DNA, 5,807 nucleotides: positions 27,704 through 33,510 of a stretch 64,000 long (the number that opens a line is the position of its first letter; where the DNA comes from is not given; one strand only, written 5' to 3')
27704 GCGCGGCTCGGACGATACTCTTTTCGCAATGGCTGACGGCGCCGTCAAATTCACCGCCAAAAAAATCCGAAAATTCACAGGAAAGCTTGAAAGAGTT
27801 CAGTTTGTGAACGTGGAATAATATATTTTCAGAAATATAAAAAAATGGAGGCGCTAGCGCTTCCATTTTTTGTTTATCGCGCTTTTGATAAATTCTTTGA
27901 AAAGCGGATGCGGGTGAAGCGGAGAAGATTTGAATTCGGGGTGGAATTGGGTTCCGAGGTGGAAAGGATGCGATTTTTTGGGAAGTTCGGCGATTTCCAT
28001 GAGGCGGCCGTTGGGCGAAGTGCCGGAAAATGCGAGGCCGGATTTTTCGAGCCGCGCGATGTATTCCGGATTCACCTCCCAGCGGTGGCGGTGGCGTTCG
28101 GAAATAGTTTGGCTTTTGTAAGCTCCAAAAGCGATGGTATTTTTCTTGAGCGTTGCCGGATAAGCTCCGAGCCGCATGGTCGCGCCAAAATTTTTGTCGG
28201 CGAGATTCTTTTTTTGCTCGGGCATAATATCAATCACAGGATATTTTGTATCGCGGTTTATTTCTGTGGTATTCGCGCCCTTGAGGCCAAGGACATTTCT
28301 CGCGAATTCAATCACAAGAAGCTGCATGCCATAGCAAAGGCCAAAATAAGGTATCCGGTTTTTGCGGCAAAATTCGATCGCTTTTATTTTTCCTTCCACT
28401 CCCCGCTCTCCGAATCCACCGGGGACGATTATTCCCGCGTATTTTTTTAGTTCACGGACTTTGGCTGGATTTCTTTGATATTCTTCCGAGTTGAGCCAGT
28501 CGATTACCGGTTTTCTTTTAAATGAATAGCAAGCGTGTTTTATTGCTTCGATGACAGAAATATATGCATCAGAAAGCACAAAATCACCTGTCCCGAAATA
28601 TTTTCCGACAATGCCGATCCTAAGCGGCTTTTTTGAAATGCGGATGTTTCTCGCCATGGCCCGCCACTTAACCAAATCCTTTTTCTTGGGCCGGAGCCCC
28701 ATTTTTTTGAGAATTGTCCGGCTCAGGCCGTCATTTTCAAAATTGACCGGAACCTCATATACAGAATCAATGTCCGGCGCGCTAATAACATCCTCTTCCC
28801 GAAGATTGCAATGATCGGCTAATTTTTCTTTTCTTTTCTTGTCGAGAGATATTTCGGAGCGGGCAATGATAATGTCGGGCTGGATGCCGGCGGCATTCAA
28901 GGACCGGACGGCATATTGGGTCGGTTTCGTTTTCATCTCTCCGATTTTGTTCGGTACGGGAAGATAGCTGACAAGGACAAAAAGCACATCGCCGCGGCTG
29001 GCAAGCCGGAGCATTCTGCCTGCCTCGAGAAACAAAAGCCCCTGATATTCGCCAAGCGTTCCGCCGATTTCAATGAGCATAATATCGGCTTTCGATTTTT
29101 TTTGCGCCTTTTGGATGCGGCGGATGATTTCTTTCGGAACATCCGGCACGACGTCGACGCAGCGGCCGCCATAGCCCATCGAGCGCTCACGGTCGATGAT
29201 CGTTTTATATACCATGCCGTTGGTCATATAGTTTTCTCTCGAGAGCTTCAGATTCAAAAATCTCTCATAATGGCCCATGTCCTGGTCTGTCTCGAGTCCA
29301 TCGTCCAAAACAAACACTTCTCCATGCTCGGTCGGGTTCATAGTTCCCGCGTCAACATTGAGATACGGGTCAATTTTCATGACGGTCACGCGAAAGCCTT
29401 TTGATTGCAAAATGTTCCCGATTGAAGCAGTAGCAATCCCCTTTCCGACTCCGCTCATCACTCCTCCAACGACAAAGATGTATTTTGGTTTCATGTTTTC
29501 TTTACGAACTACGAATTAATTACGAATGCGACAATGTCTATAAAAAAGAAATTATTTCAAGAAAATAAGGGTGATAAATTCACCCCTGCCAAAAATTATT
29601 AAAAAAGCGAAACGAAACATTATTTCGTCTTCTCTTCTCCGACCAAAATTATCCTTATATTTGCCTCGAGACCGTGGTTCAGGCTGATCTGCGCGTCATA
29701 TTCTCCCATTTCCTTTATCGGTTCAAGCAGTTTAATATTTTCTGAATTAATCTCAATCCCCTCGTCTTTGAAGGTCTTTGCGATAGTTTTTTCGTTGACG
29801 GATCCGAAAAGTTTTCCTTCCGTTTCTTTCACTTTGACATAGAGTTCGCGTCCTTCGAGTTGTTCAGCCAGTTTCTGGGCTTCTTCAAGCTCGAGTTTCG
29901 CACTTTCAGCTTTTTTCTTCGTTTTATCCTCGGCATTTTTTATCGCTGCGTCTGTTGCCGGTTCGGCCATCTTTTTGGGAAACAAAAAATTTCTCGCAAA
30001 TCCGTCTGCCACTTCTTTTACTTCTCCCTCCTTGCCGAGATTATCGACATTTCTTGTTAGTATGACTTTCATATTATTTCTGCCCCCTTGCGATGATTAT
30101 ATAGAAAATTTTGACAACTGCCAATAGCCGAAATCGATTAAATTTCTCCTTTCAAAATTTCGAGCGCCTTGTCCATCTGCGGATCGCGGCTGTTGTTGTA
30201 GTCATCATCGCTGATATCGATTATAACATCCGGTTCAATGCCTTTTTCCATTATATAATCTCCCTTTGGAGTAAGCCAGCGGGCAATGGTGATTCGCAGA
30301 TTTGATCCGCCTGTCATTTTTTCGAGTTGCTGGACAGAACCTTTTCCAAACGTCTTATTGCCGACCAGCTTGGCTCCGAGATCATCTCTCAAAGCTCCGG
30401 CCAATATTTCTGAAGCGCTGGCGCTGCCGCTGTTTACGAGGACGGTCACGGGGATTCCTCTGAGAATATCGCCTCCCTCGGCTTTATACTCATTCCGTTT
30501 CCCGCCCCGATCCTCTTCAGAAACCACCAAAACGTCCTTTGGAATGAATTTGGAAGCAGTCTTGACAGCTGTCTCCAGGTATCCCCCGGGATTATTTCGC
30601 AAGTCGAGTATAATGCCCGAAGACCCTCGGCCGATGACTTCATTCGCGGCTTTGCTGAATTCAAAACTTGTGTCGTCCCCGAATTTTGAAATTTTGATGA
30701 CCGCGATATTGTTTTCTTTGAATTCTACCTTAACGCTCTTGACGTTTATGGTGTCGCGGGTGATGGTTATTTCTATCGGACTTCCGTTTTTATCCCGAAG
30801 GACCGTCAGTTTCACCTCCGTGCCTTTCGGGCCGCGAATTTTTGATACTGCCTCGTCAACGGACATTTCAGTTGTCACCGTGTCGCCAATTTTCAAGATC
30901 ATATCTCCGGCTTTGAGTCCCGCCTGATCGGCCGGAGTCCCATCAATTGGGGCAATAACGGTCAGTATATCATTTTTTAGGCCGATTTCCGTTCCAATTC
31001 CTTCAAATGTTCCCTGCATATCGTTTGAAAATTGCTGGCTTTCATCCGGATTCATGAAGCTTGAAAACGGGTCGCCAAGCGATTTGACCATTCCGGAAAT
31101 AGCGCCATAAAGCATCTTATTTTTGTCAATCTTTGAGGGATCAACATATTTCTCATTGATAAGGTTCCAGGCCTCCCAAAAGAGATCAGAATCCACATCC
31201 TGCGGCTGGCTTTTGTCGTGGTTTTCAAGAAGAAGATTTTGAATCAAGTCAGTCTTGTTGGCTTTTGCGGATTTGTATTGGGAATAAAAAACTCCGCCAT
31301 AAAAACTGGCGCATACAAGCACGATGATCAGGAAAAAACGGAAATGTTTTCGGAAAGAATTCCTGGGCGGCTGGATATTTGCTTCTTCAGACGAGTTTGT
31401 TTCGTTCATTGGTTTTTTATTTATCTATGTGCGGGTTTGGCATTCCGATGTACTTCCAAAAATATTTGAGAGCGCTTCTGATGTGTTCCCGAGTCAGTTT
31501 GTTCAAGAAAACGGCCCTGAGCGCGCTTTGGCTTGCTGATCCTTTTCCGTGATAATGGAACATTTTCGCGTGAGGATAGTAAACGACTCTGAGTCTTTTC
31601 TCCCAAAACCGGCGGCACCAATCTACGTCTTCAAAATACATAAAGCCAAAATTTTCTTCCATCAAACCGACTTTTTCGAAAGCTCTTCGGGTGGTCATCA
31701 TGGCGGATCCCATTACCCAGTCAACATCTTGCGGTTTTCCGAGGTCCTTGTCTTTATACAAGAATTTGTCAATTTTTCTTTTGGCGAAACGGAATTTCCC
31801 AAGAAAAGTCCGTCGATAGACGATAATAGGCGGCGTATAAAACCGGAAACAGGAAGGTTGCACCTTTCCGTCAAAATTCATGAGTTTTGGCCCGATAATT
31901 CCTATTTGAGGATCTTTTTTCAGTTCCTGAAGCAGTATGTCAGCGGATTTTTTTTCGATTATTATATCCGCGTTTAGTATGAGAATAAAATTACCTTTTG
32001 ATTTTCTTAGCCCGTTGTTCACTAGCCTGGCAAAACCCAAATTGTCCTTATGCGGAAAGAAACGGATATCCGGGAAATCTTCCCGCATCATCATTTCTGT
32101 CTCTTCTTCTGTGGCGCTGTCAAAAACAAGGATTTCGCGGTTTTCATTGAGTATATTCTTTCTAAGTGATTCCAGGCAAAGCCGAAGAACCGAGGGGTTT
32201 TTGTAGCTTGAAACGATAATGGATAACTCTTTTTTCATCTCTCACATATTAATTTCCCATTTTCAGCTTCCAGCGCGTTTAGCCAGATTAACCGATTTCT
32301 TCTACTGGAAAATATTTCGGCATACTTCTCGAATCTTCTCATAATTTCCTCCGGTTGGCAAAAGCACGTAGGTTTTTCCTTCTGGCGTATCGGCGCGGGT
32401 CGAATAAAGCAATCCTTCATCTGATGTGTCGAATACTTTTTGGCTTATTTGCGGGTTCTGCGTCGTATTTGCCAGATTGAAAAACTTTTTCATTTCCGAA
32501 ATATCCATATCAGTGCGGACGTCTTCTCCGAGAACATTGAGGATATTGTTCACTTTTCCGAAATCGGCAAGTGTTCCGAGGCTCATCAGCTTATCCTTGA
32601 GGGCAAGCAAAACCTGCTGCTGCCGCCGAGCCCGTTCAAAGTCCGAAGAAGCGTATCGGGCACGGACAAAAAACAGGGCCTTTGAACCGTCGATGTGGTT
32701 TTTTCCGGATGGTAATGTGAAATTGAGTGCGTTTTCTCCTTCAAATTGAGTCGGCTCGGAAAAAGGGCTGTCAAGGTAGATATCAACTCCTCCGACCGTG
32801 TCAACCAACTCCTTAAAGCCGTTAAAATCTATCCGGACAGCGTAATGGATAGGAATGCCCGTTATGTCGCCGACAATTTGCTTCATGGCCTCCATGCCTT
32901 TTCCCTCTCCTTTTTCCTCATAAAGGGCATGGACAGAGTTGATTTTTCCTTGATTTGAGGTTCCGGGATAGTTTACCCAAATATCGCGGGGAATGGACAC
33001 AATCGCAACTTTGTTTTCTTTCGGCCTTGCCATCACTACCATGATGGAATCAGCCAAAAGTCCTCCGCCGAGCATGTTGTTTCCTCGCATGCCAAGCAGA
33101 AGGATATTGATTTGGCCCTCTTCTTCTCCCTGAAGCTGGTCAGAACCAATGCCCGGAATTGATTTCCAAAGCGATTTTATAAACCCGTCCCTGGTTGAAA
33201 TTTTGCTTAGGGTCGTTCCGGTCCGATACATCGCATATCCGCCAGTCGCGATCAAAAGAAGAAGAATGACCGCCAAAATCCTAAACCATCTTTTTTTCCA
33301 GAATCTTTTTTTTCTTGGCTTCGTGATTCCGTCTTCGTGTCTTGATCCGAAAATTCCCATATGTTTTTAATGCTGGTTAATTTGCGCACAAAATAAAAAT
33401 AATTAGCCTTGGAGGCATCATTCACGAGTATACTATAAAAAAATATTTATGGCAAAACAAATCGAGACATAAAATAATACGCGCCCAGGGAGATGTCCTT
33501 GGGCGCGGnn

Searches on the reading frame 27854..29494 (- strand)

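Call 55: search_protein_families(library=pfam, proteins=[window:27854-29494:-], max_evalue=0.0001)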
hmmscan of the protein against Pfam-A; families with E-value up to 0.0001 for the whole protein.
window:27854-29494:- (546 aa): 3 families
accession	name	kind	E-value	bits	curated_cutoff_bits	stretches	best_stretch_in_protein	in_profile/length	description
PF06418.20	CTP_synth_N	-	2.6e-102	342.2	26.1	1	4-267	1-265/265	CTP synthase N-terminus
PF00117.34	GATase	-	7.6e-38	130.5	22.8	1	307-537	2-189/190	Glutamine amidotransferase class-I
PF01656.29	CbiA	-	3.2e-05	24.3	25.4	1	9-118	3-54/125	CobQ/CobB/MinD/ParA nucleotide binding domain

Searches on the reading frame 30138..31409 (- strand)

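Call 55: search_protein_families(library=pfam, proteins=[window:30138-31409:-], max_evalue=0.0001)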
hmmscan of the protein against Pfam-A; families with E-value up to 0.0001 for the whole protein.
window:30138-31409:- (423 aa): 5 families
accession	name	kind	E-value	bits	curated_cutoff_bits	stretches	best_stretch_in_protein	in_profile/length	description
PF03572.23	Peptidase_S41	-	5.2e-47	159.9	24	1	234-396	1-164/165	Peptidase family S41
PF17820.7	PDZ_6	-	1.1e-12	47.9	27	1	151-205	2-54/54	PDZ domain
PF22694.1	CtpB_N-like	-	2.2e-12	47.7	27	1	40-121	7-83/85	Activating protease CtpB N-terminal domain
PF00595.29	PDZ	-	4.9e-11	43.3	23.2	1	136-204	10-81/81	PDZ domain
PF13180.12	PDZ_2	-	1.2e-10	41.9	27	1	138-215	3-79/80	PDZ domain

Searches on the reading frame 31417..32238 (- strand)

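Call 55: search_protein_families(library=pfam, proteins=[window:31417-32238:-], max_evalue=0.0001)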
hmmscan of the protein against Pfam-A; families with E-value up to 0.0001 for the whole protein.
window:31417-32238:- (273 aa): 4 families
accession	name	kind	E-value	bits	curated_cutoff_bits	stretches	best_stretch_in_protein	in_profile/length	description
PF00535.33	Glycos_transf_2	-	2.4e-17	63.8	23.3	1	6-127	1-124/168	Glycosyl transferase family 2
PF13641.12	Glyco_tranf_2_3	-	1.9e-16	61.2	27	1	5-233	3-216/230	Glycosyltransferase like family 2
PF13712.12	Glyco_tranf_2_5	-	7.7e-08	32.7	27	1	60-233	32-192/210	Glycosyltransferase like family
PF13632.12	Glyco_trans_2_3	-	4.5e-05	23.8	27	0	136-228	33-123/198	Glycosyl transferase family group 2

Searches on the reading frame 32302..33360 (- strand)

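Call 55: search_protein_families(library=pfam, proteins=[window:32302-33360:-], max_evalue=0.0001)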
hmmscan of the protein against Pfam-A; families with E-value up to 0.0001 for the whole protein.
window:32302-33360:- (352 aa): 1 family
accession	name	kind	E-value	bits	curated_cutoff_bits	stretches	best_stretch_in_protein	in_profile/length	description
PF03816.19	LytR_cpsA_psr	-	3.2e-36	125.2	24.6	1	103-258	2-148/150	LytR_cpsA_psr family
